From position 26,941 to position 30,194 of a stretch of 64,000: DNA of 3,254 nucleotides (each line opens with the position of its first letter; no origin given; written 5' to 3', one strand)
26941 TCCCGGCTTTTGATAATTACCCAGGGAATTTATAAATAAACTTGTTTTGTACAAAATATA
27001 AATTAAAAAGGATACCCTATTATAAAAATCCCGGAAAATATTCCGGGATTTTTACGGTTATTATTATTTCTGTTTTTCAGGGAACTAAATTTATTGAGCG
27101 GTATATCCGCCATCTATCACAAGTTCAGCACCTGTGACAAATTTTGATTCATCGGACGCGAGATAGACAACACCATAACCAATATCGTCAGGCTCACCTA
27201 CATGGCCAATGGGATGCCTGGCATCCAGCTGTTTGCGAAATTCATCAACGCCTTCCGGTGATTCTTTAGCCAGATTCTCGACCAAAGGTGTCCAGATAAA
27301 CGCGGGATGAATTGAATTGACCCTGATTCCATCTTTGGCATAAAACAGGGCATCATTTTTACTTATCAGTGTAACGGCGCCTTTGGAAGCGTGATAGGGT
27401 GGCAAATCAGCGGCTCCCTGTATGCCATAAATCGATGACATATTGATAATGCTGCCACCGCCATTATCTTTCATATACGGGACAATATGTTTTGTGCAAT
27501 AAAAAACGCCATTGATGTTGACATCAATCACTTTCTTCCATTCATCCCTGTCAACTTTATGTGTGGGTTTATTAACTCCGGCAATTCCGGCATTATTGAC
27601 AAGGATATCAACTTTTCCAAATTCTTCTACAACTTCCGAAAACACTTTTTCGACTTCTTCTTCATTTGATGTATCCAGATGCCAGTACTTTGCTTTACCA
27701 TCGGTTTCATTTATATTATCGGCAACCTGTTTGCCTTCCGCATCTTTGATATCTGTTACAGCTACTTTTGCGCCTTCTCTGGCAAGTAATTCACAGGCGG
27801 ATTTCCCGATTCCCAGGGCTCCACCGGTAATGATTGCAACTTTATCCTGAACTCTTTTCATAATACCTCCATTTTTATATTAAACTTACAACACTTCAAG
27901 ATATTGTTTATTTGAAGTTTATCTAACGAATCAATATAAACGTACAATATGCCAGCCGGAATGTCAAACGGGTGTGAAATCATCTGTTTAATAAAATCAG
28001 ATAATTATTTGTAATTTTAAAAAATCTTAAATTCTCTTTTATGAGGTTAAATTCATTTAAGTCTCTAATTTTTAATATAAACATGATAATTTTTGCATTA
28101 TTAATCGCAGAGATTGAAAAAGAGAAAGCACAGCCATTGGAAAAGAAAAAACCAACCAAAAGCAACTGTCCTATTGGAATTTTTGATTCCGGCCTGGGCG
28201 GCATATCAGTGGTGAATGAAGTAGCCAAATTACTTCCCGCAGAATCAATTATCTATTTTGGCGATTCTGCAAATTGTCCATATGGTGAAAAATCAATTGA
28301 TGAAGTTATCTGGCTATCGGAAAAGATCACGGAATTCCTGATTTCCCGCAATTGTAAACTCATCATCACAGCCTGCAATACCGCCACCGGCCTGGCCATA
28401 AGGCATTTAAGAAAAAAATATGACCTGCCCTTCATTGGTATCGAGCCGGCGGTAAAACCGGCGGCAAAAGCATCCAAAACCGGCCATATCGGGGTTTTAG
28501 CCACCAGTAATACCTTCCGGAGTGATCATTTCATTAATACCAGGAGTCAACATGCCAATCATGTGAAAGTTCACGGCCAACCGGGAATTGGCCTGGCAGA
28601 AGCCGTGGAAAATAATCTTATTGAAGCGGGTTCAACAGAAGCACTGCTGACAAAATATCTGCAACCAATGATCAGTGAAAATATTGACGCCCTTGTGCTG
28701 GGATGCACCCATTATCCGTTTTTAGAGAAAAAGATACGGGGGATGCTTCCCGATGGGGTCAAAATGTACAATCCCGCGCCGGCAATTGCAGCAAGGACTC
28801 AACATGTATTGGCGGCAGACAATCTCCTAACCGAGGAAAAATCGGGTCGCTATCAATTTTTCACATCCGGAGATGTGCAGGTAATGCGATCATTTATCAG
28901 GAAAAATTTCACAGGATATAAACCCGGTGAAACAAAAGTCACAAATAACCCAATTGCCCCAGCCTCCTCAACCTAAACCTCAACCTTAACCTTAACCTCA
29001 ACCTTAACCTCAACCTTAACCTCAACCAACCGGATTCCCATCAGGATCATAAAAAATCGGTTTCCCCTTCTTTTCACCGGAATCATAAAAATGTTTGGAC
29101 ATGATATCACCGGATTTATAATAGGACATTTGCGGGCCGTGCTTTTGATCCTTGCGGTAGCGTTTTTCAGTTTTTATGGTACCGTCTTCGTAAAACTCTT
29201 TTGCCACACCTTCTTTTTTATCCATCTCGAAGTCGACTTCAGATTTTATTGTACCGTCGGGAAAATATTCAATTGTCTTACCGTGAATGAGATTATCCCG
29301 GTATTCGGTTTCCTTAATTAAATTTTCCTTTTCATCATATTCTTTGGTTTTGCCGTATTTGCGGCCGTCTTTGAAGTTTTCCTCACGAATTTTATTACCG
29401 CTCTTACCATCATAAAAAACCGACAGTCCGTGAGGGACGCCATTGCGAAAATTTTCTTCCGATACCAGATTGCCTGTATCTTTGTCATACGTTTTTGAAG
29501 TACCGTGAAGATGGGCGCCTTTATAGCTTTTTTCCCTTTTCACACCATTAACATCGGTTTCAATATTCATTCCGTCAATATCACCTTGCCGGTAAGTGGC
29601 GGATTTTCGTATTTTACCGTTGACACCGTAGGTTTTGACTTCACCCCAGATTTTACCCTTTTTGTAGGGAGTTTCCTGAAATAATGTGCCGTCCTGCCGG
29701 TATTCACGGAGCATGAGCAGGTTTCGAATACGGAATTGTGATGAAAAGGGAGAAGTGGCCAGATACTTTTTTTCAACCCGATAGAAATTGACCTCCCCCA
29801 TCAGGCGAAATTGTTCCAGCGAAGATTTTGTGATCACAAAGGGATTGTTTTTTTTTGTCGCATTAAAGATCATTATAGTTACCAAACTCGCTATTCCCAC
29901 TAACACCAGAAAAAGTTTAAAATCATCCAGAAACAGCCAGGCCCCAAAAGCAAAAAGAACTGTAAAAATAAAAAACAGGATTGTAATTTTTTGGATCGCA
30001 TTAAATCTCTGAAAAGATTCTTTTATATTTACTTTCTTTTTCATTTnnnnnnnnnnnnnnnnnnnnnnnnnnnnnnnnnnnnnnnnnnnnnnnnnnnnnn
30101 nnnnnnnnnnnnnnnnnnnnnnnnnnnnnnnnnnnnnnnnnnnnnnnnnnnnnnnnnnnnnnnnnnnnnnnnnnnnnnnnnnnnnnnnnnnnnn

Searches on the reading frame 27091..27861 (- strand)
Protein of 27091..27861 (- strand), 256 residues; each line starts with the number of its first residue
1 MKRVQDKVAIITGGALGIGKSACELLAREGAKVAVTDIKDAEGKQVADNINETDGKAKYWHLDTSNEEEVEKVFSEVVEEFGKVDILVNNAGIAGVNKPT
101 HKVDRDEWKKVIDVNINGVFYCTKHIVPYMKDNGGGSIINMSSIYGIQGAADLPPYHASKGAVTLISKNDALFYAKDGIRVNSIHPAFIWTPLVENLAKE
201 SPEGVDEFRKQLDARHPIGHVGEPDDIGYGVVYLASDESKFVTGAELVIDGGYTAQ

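Call 40: search_protein_families(library=pfam, proteins=[window:27091-27861:-], max_evalue=0.0001)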
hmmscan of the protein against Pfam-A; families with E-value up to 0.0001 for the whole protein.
window:27091-27861:- (256 aa): 4 families
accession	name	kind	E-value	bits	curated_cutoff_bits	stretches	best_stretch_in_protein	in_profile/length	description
PF13561.12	adh_short_C2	-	1.2e-67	228.4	27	1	15-254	2-236/236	Enoyl-(Acyl carrier protein) reductase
PF00106.31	adh_short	-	3e-59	200.2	26.6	1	7-199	1-192/195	short chain dehydrogenase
PF08659.16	KR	-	8.1e-12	45.9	22.6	1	10-159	4-152/180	KR domain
PF23441.1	SDR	-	6.2e-06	26.2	27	1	65-252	71-254/258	SDR-like rossmann domain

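Call 59: search_protein_families(library=ncbifam, proteins=[window:27091-27861:-], max_evalue=0.001)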
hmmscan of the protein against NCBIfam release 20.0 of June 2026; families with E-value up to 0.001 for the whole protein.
window:27091-27861:- (256 aa): 231 families (the best 25 are shown)
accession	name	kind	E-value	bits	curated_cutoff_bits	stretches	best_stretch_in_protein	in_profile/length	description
NF052562.1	RADHDNL4305835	equivalog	2.5e-83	279.4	400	1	2-256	3-252/252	NADP-dependent (R)-specific alcohol dehydrogenase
NF005559.1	PRK07231.1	subfamily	4.1e-78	262.3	215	1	3-254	1-248/249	glucose 1-dehydrogenase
NF005473.0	PRK07069.1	equivalog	6.6e-76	255.3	339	1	2-255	6-261/262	SDR family oxidoreductase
NF004791.0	PRK06138.1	equivalog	2.1e-74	250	312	1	3-256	2-252/252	SDR family oxidoreductase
NF053701.1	CsHdxCHCADhChcB2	equivalog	6.1e-71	238.8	350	1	5-256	2-245/245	cis-4-hydroxycyclohexanecarboxylate dehydrogenase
NF004818.0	PRK06172.1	equivalog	7.1e-71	238.5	336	1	2-256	3-253/253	SDR family oxidoreductase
NF052558.1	MBtsdlDhBudC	equivalog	1.5e-66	224.5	270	1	5-255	2-243/250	meso-2,3-butanediol dehydrogenase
NF006366.0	PRK08589.1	equivalog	4.8e-66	222.8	386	1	1-255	1-254/272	SDR family oxidoreductase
NF053702.1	TrHdxCHCADhChcB1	equivalog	1.4e-65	221.1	400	1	3-255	1-242/250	trans-4-hydroxycyclohexanecarboxylate dehydrogenase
NF009093.0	PRK12429.1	subfamily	1.1e-62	211.7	258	1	3-256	2-259/259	3-hydroxybutyrate dehydrogenase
NF009466.0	PRK12826.1-2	subfamily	3.2e-62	210.2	222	1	5-254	2-245/248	3-oxoacyl-ACP reductase FabG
NF004198.0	PRK05653.1-3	equivalog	4.2e-61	206.5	296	1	2-253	3-246/248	3-oxoacyl-ACP reductase FabG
NF004713.0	PRK06057.1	equivalog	5.7e-61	206.2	404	1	2-255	5-251/257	3-oxoacyl-ACP reductase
NF006121.0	PRK08265.1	subfamily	3.2e-60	203.9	294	1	1-255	2-247/263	short chain dehydrogenase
TIGR01963.1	PHB_DH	subfamily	2.6e-59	200.6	307.05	1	7-256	2-255/255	3-hydroxybutyrate dehydrogenase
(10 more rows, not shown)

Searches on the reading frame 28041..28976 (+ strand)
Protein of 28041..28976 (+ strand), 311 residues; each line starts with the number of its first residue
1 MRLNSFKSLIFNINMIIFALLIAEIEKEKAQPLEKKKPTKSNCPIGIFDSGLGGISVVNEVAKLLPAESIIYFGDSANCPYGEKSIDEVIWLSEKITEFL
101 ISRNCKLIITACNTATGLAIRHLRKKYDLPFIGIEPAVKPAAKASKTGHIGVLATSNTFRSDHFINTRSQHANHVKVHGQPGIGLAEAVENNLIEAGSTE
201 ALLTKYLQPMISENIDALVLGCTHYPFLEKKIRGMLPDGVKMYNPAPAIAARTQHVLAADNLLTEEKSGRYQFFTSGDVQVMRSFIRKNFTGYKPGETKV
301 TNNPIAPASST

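Call 40: search_protein_families(library=pfam, proteins=[window:28041-28976:+], max_evalue=0.0001)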
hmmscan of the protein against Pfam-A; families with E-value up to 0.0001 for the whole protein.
window:28041-28976:+ (311 aa): 1 family
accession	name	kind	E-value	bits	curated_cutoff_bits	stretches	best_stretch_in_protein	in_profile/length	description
PF01177.27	Asp_Glu_race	-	4.9e-21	75.9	31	1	58-251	17-209/211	Asp/Glu/Hydantoin racemase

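Call 59: search_protein_families(library=ncbifam, proteins=[window:28041-28976:+], max_evalue=0.001)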
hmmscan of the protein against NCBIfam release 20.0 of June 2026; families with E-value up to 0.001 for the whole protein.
window:28041-28976:+ (311 aa): 5 families
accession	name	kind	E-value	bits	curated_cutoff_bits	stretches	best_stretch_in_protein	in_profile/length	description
TIGR00067.1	glut_race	equivalog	3.5e-63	213.3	146.65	1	45-288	1-247/251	glutamate racemase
NF002035.0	PRK00865.1-3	equivalog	1.1e-57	195.7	328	1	42-290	3-253/267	glutamate racemase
NF002034.1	PRK00865.1-1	equivalog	4.7e-43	147.3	408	1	47-271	3-230/260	glutamate racemase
NF052483.1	racemase_CuyB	equivalog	5.3e-09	36.4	190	1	99-253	66-221/225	cysteate racemase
TIGR00035.1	asp_race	subfamily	7.1e-05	22.5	93.1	1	103-253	75-223/236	amino acid racemase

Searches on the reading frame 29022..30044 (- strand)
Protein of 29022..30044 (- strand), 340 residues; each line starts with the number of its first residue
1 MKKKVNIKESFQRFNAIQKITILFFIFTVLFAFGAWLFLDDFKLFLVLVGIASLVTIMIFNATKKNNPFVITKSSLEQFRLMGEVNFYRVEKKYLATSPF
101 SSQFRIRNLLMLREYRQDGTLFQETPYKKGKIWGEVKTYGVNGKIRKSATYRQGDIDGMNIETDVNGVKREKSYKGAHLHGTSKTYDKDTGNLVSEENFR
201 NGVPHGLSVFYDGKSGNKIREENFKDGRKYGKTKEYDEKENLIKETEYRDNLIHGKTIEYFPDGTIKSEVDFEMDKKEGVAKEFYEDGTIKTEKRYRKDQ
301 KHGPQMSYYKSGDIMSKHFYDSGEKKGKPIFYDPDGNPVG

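Call 5: search_protein_families(library=pfam, proteins=[window:29022-30044:-], max_evalue=0.01)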
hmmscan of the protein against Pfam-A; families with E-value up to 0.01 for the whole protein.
window:29022-30044:- (340 aa): 2 families
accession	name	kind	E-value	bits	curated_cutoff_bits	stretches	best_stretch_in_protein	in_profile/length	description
PF07661.19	MORN_2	-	2.2e-15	55.4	29.6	0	277-297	1-21/22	MORN repeat variant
PF02493.26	MORN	-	7.4e-05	22.9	22.5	0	247-265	4-22/23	MORN repeat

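Call 6: search_protein_families(library=ncbifam, proteins=[window:29022-30044:-], max_evalue=0.01)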
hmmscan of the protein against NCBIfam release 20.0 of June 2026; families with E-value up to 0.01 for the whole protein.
window:29022-30044:- (340 aa): 1 family
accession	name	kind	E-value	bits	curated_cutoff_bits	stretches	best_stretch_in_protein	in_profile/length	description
NF033566.1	adhes_LIC20035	equivalog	3.3e-11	42.7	250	2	220-339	107-230/434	LIC20035 family adhesin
